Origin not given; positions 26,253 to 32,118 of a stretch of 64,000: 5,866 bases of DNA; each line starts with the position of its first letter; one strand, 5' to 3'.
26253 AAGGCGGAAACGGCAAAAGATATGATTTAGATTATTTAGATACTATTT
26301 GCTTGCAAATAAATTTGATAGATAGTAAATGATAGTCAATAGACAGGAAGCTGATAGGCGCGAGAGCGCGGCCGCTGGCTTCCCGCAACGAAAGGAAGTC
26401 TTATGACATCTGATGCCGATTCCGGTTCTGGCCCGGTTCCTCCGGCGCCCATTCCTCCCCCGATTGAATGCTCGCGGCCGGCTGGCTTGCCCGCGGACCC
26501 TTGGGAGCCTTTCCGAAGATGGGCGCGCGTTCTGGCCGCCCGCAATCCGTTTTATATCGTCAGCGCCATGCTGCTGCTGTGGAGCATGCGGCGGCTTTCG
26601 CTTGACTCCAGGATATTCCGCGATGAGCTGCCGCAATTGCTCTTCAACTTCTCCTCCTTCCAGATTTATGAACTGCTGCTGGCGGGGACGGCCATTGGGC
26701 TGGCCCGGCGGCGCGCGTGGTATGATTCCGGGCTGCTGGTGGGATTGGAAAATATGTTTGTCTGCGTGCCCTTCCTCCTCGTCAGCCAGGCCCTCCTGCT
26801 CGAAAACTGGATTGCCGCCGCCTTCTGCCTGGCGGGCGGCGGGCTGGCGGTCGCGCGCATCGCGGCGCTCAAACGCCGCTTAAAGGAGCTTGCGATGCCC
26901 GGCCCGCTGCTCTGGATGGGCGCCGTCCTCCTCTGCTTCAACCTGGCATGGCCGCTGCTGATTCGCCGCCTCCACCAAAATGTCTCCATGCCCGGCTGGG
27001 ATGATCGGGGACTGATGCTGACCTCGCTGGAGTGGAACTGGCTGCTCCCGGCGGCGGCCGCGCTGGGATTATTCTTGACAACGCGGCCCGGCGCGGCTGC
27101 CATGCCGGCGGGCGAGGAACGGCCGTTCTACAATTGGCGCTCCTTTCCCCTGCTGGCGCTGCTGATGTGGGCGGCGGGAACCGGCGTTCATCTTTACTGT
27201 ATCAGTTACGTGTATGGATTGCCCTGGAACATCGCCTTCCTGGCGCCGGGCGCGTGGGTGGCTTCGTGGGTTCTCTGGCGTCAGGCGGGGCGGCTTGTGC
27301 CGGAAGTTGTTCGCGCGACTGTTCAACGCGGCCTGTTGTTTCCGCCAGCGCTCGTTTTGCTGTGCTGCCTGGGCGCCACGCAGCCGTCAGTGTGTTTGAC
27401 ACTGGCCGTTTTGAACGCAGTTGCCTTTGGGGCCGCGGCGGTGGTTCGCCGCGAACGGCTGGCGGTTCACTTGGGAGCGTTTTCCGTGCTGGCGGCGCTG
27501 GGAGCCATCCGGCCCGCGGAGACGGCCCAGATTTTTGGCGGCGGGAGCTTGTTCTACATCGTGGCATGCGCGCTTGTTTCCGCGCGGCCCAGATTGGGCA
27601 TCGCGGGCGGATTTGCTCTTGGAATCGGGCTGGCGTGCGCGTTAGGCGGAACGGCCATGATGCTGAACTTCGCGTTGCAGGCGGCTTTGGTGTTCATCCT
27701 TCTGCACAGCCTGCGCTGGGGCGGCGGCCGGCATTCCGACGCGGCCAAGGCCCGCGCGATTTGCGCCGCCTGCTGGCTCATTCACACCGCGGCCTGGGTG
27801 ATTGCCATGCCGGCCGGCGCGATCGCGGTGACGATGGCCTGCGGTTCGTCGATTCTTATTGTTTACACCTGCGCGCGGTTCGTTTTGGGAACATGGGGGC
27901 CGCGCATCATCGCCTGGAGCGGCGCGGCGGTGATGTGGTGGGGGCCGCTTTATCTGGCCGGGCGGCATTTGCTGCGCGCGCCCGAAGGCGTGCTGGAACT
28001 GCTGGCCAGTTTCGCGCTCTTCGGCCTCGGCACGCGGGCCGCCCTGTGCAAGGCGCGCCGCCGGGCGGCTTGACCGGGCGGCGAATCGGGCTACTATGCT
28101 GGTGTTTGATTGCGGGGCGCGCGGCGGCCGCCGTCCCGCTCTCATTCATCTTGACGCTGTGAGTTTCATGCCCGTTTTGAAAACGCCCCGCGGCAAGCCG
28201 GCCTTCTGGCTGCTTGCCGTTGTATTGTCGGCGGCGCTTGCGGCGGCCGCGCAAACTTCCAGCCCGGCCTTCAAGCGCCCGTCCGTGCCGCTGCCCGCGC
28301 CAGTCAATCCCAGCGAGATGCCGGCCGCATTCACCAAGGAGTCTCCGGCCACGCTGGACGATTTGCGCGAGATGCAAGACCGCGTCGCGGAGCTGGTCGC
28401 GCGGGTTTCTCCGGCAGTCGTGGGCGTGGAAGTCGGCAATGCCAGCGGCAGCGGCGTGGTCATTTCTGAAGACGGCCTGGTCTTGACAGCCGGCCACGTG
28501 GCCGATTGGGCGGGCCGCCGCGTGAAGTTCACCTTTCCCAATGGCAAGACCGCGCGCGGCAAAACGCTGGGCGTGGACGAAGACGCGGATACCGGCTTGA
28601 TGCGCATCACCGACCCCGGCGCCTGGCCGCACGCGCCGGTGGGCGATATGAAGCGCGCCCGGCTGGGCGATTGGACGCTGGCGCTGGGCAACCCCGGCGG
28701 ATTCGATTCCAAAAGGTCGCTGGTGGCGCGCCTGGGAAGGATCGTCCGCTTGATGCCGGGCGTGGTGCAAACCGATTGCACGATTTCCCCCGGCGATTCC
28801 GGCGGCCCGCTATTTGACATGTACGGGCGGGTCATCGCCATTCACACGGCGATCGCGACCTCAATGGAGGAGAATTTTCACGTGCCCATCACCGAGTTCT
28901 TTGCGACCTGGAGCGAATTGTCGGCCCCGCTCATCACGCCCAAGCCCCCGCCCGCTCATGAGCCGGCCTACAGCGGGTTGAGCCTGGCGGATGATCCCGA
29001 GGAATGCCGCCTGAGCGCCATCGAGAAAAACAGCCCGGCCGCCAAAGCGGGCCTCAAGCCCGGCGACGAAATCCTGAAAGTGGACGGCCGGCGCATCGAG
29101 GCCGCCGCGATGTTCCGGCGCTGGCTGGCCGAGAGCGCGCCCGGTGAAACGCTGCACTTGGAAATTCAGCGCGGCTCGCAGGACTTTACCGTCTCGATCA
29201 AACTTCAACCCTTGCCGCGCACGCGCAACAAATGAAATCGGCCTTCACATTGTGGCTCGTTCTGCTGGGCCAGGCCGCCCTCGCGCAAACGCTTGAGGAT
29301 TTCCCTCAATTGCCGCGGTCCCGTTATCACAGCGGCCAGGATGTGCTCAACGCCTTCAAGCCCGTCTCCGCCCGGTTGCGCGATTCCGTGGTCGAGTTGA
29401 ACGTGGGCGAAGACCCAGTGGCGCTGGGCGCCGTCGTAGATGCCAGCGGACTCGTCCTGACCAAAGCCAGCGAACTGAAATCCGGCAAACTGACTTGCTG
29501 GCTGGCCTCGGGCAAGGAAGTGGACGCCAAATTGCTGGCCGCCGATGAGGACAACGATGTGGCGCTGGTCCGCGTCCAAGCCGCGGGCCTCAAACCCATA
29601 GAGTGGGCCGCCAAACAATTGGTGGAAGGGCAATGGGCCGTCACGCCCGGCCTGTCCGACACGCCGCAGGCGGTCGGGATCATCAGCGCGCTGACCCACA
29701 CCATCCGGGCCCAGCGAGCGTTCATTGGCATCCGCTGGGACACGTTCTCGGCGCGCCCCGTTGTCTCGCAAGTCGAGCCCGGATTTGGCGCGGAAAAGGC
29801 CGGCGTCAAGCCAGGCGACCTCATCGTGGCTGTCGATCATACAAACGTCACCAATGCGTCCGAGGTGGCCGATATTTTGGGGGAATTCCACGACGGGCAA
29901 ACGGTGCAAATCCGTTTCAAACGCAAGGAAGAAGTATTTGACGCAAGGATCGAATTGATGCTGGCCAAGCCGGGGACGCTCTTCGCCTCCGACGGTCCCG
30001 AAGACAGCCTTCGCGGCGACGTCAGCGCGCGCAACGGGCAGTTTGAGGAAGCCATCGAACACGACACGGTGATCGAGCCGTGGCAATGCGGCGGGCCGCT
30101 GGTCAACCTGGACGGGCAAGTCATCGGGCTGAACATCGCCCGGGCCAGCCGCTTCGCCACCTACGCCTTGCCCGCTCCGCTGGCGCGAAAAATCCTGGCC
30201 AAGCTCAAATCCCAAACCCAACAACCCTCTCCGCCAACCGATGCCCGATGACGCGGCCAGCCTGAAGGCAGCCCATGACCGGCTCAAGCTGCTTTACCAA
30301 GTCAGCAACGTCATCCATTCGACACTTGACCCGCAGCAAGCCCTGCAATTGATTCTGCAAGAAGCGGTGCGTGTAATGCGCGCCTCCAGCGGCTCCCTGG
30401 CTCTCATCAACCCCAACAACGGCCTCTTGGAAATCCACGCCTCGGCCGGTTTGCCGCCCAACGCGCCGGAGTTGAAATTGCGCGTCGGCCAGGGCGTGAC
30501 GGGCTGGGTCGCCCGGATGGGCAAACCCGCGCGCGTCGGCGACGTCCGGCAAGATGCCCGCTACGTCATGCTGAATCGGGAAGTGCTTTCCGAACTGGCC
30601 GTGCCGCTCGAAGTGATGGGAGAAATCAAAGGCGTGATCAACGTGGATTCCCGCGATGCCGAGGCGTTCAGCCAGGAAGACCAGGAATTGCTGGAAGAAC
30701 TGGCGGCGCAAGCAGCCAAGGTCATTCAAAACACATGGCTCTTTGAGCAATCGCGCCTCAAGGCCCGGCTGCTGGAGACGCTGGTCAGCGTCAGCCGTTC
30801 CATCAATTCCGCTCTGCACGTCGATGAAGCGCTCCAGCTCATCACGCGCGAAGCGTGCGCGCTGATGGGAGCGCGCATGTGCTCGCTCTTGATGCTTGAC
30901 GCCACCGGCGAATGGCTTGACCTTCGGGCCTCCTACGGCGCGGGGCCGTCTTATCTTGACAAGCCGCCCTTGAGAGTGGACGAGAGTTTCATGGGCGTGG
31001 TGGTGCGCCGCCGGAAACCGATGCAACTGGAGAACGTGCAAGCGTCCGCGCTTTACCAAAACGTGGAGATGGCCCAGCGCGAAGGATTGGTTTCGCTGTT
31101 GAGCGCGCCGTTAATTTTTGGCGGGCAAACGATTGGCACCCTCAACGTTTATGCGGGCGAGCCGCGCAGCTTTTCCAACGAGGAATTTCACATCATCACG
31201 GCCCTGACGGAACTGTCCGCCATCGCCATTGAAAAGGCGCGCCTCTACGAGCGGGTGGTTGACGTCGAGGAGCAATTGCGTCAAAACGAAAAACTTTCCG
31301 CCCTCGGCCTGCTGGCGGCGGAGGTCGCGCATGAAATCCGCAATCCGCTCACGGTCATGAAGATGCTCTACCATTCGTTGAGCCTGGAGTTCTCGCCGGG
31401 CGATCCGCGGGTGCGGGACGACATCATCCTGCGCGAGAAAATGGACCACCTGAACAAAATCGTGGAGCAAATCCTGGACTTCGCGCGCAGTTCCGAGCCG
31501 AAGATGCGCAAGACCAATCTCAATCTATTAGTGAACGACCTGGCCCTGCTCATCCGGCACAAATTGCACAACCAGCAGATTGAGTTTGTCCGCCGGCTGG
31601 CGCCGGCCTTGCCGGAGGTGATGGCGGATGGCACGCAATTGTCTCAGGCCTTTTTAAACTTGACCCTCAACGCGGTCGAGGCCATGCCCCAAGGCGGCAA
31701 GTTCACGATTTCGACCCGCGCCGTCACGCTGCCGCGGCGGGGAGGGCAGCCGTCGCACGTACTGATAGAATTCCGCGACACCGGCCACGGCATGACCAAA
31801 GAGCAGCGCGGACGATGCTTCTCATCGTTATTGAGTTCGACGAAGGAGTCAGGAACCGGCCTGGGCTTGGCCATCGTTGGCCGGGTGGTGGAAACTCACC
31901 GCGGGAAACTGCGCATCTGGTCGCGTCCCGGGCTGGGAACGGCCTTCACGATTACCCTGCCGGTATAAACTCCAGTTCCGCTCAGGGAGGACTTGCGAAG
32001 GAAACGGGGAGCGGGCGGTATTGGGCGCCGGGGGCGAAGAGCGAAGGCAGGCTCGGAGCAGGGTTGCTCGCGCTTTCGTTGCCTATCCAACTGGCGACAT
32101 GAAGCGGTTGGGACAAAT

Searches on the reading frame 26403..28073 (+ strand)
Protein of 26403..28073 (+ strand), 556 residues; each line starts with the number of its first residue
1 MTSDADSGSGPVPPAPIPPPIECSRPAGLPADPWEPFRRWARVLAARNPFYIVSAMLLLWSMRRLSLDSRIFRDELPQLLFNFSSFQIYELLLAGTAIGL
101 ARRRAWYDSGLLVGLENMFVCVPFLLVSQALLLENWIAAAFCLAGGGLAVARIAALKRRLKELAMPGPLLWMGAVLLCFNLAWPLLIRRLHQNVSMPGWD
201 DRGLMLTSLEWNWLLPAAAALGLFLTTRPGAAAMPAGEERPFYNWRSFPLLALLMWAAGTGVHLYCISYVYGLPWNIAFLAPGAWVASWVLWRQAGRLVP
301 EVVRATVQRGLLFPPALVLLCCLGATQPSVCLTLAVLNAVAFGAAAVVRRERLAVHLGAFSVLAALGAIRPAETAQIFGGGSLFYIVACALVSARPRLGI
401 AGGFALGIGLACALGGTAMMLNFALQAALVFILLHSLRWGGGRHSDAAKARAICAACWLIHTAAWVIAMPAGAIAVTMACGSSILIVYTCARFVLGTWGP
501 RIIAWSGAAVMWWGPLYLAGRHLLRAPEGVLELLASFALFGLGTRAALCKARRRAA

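Call 15: search_protein_families(library=pfam, proteins=[window:26403-28073:+], max_evalue=0.001)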
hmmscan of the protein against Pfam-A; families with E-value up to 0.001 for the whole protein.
window:26403-28073:+ (556 aa): 0 families

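Call 26: find_encoding_contigs(protein=window:26403-28073:+, flank=10000, max_places=10)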
Protein window:26403-28073:+ (556 aa): no gene with exactly this product is on record in the collection.

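Call 119: search_protein_families(library=padloc, proteins=[window:26403-28073:+], max_evalue=0.001)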
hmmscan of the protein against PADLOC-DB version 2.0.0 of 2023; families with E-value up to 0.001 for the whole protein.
window:26403-28073:+ (556 aa): 0 families

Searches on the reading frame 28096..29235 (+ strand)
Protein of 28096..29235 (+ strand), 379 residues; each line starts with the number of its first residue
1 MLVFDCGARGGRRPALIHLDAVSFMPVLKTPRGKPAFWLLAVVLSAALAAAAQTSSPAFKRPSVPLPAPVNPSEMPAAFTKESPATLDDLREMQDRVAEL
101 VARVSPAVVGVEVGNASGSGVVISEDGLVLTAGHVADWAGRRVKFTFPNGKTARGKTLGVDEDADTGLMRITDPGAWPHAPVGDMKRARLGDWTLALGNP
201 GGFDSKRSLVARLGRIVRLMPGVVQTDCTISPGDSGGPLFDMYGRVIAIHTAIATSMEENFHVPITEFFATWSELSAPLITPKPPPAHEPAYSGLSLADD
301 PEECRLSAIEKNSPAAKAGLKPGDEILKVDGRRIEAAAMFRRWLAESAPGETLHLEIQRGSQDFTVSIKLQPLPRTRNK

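Call 15: search_protein_families(library=pfam, proteins=[window:28096-29235:+], max_evalue=0.001)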
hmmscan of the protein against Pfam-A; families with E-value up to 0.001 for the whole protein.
window:28096-29235:+ (379 aa): 6 families
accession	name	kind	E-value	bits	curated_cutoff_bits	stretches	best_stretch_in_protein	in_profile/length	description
PF13365.12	Trypsin_2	-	1.9e-25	90.7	27.6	1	118-249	1-144/144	Trypsin-like peptidase domain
PF13180.12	PDZ_2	-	1.7e-13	51.1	27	1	307-370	17-80/80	PDZ domain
PF17820.7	PDZ_6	-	1.3e-11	44.5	27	1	307-359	3-54/54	PDZ domain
PF00595.29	PDZ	-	1.9e-08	35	23.2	1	289-358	8-81/81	PDZ domain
PF00089.32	Trypsin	-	1.8e-07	31.7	20.6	1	105-266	12-214/220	Trypsin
PF14685.13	PDZ_Tricorn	-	0.00094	19.6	25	0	310-362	28-81/88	Tricorn protease PDZ domain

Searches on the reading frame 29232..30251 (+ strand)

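Call 15: search_protein_families(library=pfam, proteins=[window:29232-30251:+], max_evalue=0.001)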
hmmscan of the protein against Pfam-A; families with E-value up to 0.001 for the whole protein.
window:29232-30251:+ (339 aa): 5 families
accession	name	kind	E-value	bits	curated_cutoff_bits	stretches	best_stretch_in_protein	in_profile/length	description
PF13365.12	Trypsin_2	-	6.1e-15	56.7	27.6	1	66-155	3-107/144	Trypsin-like peptidase domain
PF13180.12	PDZ_2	-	1.6e-10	41.6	27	1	164-242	2-80/80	PDZ domain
PF17820.7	PDZ_6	-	8.4e-10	38.7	27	1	177-216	1-40/54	PDZ domain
PF00595.29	PDZ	-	3.4e-06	27.8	23.2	1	161-211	8-62/81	PDZ domain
PF14685.13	PDZ_Tricorn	-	0.00026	21.3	25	0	190-234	36-81/88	Tricorn protease PDZ domain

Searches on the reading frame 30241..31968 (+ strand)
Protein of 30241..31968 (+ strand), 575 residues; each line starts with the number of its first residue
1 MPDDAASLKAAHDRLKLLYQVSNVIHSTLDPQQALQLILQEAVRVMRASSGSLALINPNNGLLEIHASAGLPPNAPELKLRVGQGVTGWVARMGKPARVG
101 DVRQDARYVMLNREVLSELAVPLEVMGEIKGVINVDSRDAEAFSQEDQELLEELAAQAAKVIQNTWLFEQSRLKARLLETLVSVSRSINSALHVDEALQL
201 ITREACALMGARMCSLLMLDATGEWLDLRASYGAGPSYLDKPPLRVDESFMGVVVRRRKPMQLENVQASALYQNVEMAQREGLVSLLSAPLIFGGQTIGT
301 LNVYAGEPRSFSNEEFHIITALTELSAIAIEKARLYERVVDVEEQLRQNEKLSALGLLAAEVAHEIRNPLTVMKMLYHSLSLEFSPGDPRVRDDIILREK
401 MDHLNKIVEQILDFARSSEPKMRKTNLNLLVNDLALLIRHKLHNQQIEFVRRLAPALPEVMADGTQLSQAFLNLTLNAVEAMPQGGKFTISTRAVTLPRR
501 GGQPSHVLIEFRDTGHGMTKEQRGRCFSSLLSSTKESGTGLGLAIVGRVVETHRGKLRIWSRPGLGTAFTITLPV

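Call 15: search_protein_families(library=pfam, proteins=[window:30241-31968:+], max_evalue=0.001)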
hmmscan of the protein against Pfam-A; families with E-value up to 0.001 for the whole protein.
window:30241-31968:+ (575 aa): 5 families
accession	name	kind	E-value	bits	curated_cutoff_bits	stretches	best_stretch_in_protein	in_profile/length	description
PF13185.12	GAF_2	-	8.7e-44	149.5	28.6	2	192-331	2-136/136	GAF domain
PF01590.32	GAF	-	1.7e-34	119.7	22.4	2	194-330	2-133/133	GAF domain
PF02518.31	HATPase_c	-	1.8e-21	77.1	26.4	1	463-574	2-108/111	Histidine kinase-, DNA gyrase B-, and HSP90-like ATPase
PF13492.12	GAF_3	-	2.3e-21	77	27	2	30-164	1-129/129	GAF domain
PF00512.31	HisKA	-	3.6e-09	37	26.9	1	355-418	2-64/66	His Kinase A (phospho-acceptor) domain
